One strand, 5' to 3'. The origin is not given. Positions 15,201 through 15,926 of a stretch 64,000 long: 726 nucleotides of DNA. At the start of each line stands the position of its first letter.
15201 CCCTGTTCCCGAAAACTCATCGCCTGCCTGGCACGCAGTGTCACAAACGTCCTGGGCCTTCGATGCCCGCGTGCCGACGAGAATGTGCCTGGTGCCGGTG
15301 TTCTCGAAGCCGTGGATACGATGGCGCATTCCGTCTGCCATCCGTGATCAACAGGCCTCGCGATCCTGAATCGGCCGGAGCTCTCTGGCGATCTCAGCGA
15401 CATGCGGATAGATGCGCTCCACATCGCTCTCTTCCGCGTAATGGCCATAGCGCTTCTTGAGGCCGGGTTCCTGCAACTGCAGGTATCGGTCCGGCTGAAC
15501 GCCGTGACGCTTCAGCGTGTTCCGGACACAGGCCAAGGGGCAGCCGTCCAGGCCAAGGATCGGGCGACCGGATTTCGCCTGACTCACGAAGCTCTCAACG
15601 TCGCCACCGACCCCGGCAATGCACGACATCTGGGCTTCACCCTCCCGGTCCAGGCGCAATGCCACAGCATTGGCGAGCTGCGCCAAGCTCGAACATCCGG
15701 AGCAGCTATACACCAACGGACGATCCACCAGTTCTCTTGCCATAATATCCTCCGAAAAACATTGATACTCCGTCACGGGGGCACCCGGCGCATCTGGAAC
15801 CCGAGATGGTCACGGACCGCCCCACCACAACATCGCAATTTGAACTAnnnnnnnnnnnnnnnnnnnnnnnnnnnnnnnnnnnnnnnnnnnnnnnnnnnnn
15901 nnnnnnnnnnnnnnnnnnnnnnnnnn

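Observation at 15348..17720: ScnB/ScnA paralogue pair without a catalytic subunit, sitting between nirK and a DGC zinc-finger gene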

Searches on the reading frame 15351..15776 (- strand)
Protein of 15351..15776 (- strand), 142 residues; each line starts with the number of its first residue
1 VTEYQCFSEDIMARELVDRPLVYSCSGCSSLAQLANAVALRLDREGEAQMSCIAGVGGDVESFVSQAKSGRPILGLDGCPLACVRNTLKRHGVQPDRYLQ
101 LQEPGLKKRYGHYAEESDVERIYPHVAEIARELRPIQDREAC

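Call 4: search_protein_families(library=pfam, proteins=[window:15351-15776:-], max_evalue=0.01)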
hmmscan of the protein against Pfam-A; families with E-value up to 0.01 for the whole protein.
window:15351-15776:- (142 aa): 1 family
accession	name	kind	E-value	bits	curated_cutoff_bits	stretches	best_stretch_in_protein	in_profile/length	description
PF08859.16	DGC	-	7.1e-33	113.3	27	1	21-125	1-105/106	DGC domain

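Call 20: search_protein_families(library=ncbifam, proteins=[window:15351-15776:-], max_evalue=0.001)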
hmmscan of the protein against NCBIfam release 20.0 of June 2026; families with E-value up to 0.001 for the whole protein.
window:15351-15776:- (142 aa): 0 families

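Call 22: search_solved_structures(query=window:15351-15776:-, max_evalue=1, show_alignments=2)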
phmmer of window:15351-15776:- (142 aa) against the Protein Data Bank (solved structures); distinct sequences matched with E-value up to 1: 1.
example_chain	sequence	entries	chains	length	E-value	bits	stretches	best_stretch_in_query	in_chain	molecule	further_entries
5dx5_A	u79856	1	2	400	0.24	15.1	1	21-94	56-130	Methionine gamma-lyase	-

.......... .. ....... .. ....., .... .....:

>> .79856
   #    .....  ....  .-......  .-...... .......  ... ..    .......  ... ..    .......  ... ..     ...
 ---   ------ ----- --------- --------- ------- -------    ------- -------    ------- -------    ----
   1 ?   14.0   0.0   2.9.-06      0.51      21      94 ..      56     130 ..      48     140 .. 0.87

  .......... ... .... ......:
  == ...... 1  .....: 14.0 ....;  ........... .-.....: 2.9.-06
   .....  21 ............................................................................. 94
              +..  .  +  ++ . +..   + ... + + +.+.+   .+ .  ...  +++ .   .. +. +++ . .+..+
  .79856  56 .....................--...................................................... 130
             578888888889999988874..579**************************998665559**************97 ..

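Call 41: find_homologous_proteins(query=window:15351-15743:-, max_evalue=0.001)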
Query window:15351-15743:- (131 aa): 5959 proteins with E <= 0.001 among 5975 candidates; the best 120 are listed.
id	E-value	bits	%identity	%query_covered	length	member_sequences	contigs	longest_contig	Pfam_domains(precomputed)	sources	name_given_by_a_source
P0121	1.2e-80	286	98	100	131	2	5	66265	PF08859.17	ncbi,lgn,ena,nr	ncbi:MAG: putative zinc-binding protein [Betaproteobacteria bacterium]|nr:putative zinc-binding prot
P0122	3.5e-68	246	84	99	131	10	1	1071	PF08859.17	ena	-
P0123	4.4e-67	242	86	96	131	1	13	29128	PF08859.17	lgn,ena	-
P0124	6.0e-62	226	78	99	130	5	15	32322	PF08859.17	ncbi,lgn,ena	-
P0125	6.2e-61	222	79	98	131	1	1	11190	PF08859.17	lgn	-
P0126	2.4e-60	221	82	93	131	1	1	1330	PF08859.17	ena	-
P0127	2.0e-57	211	74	97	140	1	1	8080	PF08859.17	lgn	-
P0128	2.0e-57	211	78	95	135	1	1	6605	PF08859.17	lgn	-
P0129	4.7e-57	210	74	97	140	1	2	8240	PF08859.17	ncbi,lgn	-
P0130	6.9e-57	209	73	98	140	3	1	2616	PF08859.17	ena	-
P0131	1.4e-56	208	74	97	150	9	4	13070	PF08859.17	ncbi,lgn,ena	-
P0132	2.2e-56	208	73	98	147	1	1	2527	PF08859.17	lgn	-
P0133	3.8e-56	207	75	95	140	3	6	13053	PF08859.17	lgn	-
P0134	3.9e-56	207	73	98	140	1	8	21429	PF08859.17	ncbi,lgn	-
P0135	6.8e-56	206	71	98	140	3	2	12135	PF08859.17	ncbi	-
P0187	1.5e-50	189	72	94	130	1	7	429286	PF08859.17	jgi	jgi:uncharacterized metal-binding protein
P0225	3.4e-45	172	66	92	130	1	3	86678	PF08859.17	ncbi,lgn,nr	ncbi:MAG: putative zinc-binding protein [Ectothiorhodospiraceae bacterium]|nr:putative zinc-binding 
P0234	5.0e-42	161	70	80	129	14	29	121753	PF08859.17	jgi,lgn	-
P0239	4.5e-39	152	55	97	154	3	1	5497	PF08859.17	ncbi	-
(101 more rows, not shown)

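Call 47: predict_structure(alignment_id=A2)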
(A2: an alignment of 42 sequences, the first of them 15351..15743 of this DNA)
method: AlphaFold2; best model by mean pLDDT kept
length: 131 residues; sequences in the alignment: 42
mean_pLDDT: 84.5   pTM: 0.81
mean pLDDT of the five models: 84.5, 83.7, 80.6, 79.9, 77.4
residues with pLDDT >= 90: 64; 70-90: 46; 50-70: 16; < 50: 5
segments of 3 or more residues with pLDDT < 50: 127-131
pLDDT, mean of each block of 10 residues (from residue 1): 72 88 93 92 68 86 90 89 92 81 92 95 66 40
secondary structure, 60 per line:
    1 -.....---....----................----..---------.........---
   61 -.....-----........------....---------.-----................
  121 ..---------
elements in order: H2-6 E10-13 H19-33 H49-57 E62-66 H72-79 E86-89 H105-122

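Call 51: fold_search(model_id=the predicted structure, library=pdb)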
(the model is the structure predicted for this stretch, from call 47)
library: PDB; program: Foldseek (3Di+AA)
matches with E <= 10: 844; with E <= 0.001: 0
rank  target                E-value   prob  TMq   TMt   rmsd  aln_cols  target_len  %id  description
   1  2e85_A                2.8e-02  0.89  0.48  0.42   5.8       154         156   10  Crystal Structure of the Hydrogenase 3 Maturation protease (released 2008-01-22)
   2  2e85_B                3.2e-02  0.85  0.46  0.40   5.8       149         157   10  Crystal Structure of the Hydrogenase 3 Maturation protease (released 2008-01-22)
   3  7pfo_C                8.6e-02  0.23  0.33  0.11  16.2       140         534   14  Core human replisome (released 2021-11-10)
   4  8ouw_E                9.8e-02  0.38  0.31  0.11   6.7        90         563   16  Cryo-EM structure of CMG helicase bound to TIM-1/TIPN-1 and homodimeric DNSN-1 on fork DNA (Caenorhabditis elegans) (released 2023-08-16)
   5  1zes_A                9.8e-02  0.35  0.34  0.36   6.7       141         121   14  BeF3- activated PhoB receiver domain (released 2005-09-20)
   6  7r0f_A                1.0e-01  0.60  0.44  0.19   5.7       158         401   11  Crystal structure of a flavodiiron protein D52K mutant in the oxidized state from Escherichia coli (released 2023-02-15)
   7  3fni                  1.2e-01  0.38  0.38  0.34   6.0       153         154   10  Crystal structure of a diflavin flavoprotein A3 (all3895) from Nostoc sp., Northeast Structural Genomics Consortium Targ (released 2009-01-13)
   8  9fq5                  1.2e-01  0.15  0.30  0.16  13.1       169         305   16  Crystal structure of phosphoserine phosphatase (SerB) from Brucella melitensis (released 2025-06-25)
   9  6is1_A                1.3e-01  0.28  0.33  0.35   7.1       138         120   11  Crystal Structure of Staphylococcus aureus response regulator ArlR receiver domain in complex with BeF3 and Mg (released 2019-10-30)
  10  7sge_B                1.4e-01  0.25  0.32  0.30   7.6       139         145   14  I53-50 nanoparticle core reconstructed from GPC-I53-50NP by focused refinement (released 2022-10-12)
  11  6is1_E                1.4e-01  0.23  0.31  0.33   7.5       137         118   11  Crystal Structure of Staphylococcus aureus response regulator ArlR receiver domain in complex with BeF3 and Mg (released 2019-10-30)
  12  8y30_A                1.4e-01  0.38  0.38  0.11   8.0       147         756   12  Crystal structure of Staphylococcus aureus RecJ protein in complex with Mg2+ (released 2025-01-29)
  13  3hly_B                1.4e-01  0.33  0.35  0.34   6.3       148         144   12  Crystal Structure of the Flavodoxin-like domain from Synechococcus sp Q5MZP6_SYNP6 protein. Northeast Structural Genom (released 2009-06-09)
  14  1zes_C                1.5e-01  0.30  0.35  0.37   6.0       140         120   14  BeF3- activated PhoB receiver domain (released 2005-09-20)
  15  6is2_C                1.5e-01  0.23  0.31  0.33   7.6       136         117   11  Crystal Structure of Staphylococcus aureus response regulator ArlR receiver domain in complex with Mg (released 2019-10-30)
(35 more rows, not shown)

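Call 52: find_encoding_contigs(protein=P0239, flank=6000, max_places=2)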
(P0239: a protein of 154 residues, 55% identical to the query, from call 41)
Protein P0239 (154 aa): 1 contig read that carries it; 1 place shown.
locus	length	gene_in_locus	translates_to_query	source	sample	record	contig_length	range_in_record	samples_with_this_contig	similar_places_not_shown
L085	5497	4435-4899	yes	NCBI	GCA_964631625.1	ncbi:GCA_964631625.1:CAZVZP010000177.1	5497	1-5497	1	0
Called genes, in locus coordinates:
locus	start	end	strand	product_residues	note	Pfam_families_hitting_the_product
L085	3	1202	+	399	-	?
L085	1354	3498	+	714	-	PF00724:Oxidored_FMN, PF00070:Pyr_redox (faint), PF07992:Pyr_redox_2, PF13450:NAD_binding_8 (weak), PF22620:OYE-like_second_a-b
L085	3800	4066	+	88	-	-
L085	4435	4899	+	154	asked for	PF08859:DGC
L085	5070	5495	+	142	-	?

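Call 53: find_encoding_contigs(protein=P0234, flank=8000, max_places=2)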
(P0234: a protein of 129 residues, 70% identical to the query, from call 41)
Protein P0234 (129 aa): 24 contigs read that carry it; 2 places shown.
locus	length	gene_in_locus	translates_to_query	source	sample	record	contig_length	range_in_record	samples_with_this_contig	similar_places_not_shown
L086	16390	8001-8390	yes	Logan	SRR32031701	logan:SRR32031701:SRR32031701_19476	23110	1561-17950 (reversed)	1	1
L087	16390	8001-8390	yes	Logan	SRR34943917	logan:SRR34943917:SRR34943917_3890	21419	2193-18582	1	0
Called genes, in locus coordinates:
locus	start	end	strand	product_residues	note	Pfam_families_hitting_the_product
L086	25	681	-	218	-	-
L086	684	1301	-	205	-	-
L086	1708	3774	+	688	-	-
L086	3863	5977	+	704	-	PF08937:ThsB_TIR (weak), PF13424:TPR_12 (faint), PF13676:TIR_2, PF00515:TPR_1 (faint), PF07719:TPR_2 (faint)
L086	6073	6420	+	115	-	-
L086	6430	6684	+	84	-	-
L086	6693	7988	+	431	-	PF05940:NnrS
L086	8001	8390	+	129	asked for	PF08859:DGC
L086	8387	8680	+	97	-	-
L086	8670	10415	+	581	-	PF01558:POR, PF01855:POR_N, PF02780:Transketolase_C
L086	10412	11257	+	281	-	PF02775:TPP_enzyme_C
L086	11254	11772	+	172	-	PF02915:Rubrerythrin (weak)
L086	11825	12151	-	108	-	-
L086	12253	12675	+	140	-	PF01455:HupF_HypC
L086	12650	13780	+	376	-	PF01924:HypD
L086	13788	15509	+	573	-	PF00551:Formyl_trans_N (weak), PF02911:Formyl_trans_C, PF00378:ECH_1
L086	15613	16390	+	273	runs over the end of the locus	PF00005:ABC_tran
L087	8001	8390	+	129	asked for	PF08859:DGC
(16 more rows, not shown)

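Call 54: search_protein_families(library=pfam, proteins=[L085:5070-5495:+, L086:8387-8677:+, L085:3800-4063:+, L085:3-1199:+, L086:6073-6417:+, L086:6430-6681:+, L086:11254-11769:+], max_evalue=0.01)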
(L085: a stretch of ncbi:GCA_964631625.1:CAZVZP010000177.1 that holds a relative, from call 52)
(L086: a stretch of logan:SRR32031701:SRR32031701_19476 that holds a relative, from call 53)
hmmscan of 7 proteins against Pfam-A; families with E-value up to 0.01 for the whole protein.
L085:5070-5495:+ (142 aa): 1 family
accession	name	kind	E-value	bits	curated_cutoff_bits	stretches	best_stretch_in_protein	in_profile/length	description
PF00724.26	Oxidored_FMN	-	2.1e-25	90.2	27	1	10-125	2-121/342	NADH:flavin oxidoreductase / NADH oxidase family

L086:8387-8677:+ (97 aa): 0 families

L085:3800-4063:+ (88 aa): 0 families

L085:3-1199:+ (399 aa): 14 families
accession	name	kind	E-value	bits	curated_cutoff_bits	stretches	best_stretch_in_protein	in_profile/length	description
PF22620.2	OYE-like_second_a-b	-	4.1e-26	91.9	25.5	1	184-314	2-128/128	OYE-like second alpha/beta domain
PF07992.20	Pyr_redox_2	-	1.9e-19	70.6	26.1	2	141-357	93-288/291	Pyridine nucleotide-disulphide oxidoreductase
PF00070.33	Pyr_redox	-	7.1e-13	49.3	22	2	65-98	2-35/82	Pyridine nucleotide-disulphide oxidoreductase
PF13450.12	NAD_binding_8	-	1.4e-08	35.3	21.9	1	67-105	1-39/68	NAD(P)-binding Rossmann-like domain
PF12831.13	FAD_oxidored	-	5.2e-06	26.5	27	1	65-113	2-50/416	FAD dependent oxidoreductase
PF01266.30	DAO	-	1.4e-05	25.3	27.9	1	65-99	2-36/353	FAD dependent oxidoreductase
PF03486.20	HI0933_like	-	1.9e-05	24.7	50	1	64-103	2-41/244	HI0933-like protein Rossmann domain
PF01494.25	FAD_binding_3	-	3.5e-05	23.7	22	1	63-96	2-35/349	FAD binding domain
PF00890.30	FAD_binding_2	-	5.9e-05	22.9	20.4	1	65-101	2-38/414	FAD binding domain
PF13738.12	Pyr_redox_3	-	0.00019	21.2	30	0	64-97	166-199/305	Pyridine nucleotide-disulphide oxidoreductase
PF01946.23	Thi4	-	0.001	18.8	26.2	1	65-101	20-57/235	Thi4 family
PF01593.30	Amino_oxidase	-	0.003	17.3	19.8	1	73-106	2-35/443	Flavin containing amine oxidoreductase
PF02737.24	3HCDH_N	-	0.0034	17.7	22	0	65-97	2-34/180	3-hydroxyacyl-CoA dehydrogenase, NAD binding domain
PF01134.28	GIDA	-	0.0044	16.6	22.1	1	65-95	2-32/391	Glucose inhibited division protein A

L086:6073-6417:+ (115 aa): 0 families

L086:6430-6681:+ (84 aa): 1 family
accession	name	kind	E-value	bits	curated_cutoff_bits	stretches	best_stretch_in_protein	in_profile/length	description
PF02308.21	MgtC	-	0.00057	20.7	31.4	1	40-77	83-120/121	MgtC family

L086:11254-11769:+ (172 aa): 3 families
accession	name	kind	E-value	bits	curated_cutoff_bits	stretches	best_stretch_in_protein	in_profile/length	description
PF02915.23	Rubrerythrin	-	1.1e-13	52.2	22.8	2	103-153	3-55/137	Rubrerythrin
PF13668.12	Ferritin_2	-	3.5e-05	24.4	24.7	1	102-162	5-75/138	Ferritin-like domain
PF09537.16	DUF2383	-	0.00042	20.9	30.8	1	102-156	5-59/111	Domain of unknown function (DUF2383)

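Call 65: find_encoding_contigs(protein=P0187, flank=7000, max_places=1)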
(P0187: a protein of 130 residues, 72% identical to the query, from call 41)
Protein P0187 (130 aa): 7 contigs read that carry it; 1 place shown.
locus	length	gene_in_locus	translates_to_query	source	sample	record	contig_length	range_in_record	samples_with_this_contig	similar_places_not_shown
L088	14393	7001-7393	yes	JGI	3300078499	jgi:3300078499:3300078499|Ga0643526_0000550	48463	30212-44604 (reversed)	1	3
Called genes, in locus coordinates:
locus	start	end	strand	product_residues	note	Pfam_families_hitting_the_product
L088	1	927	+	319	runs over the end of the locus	PF03595:SLAC1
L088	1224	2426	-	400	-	-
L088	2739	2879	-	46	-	-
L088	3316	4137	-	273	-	PF01875:Memo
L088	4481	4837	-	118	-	PF04358:DsrC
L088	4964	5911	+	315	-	PF00126:HTH_1, PF03466:LysR_substrate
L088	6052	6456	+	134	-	PF20056:DUF6455 (weak)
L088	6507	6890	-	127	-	-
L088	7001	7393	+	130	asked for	PF08859:DGC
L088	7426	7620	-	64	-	-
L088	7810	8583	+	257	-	PF01694:Rhomboid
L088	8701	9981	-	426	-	PF00924:MS_channel_2nd, PF21082:MS_channel_3rd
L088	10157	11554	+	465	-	PF01134:GIDA (faint), PF07992:Pyr_redox_2, PF13738:Pyr_redox_3 (faint), PF00070:Pyr_redox, PF02852:Pyr_redox_dim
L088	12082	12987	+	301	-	PF10043:DUF2279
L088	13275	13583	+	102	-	-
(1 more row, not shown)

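Call 66: find_encoding_contigs(protein=P0225, flank=7000, max_places=1)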
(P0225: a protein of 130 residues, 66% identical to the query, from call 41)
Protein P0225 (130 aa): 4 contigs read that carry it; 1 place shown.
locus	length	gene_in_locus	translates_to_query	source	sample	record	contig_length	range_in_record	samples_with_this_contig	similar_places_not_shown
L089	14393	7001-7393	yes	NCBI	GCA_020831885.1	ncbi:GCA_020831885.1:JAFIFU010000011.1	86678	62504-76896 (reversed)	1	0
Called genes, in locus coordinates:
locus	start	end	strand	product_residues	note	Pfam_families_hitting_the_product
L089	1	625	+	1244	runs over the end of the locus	PF00580:UvrD-helicase, PF13245:AAA_19 (faint), PF13361:UvrD_C, PF13538:UvrD_C_2 (faint), PF12705:PDDEXK_1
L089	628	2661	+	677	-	PF21185:RecD_N, PF13086:AAA_11 (weak), PF13245:AAA_19, PF13401:AAA_22 (weak), PF13604:AAA_30, PF05127:NAT10_TcmA_helicase, PF18335:SH3_13 (weak), PF13538:UvrD_C_2, +1 more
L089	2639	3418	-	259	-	PF00497:SBP_bac_3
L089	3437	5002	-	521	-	PF07228:SpoIIE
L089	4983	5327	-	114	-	PF13466:STAS_2 (weak)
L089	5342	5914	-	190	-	-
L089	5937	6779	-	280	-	PF00990:GGDEF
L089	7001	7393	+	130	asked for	PF08859:DGC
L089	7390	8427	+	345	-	PF02424:ApbE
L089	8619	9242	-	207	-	PF05573:NosL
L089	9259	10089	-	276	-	PF12679:ABC2_membrane_2, PF12730:ABC2_membrane_4, PF13346:ABC2_membrane_5 (weak), PF12698:ABC2_membrane_3 (weak)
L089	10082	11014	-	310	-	PF00005:ABC_tran, PF13304:AAA_21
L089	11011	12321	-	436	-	PF13229:Beta_helix, PF05048:NosD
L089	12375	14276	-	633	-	PF18793:nos_propeller_2, PF18764:nos_propeller, PF00116:COX2 (faint)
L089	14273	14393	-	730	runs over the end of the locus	PF04205:FMN_bind, PF12801:Fer4_5, PF27538:NosR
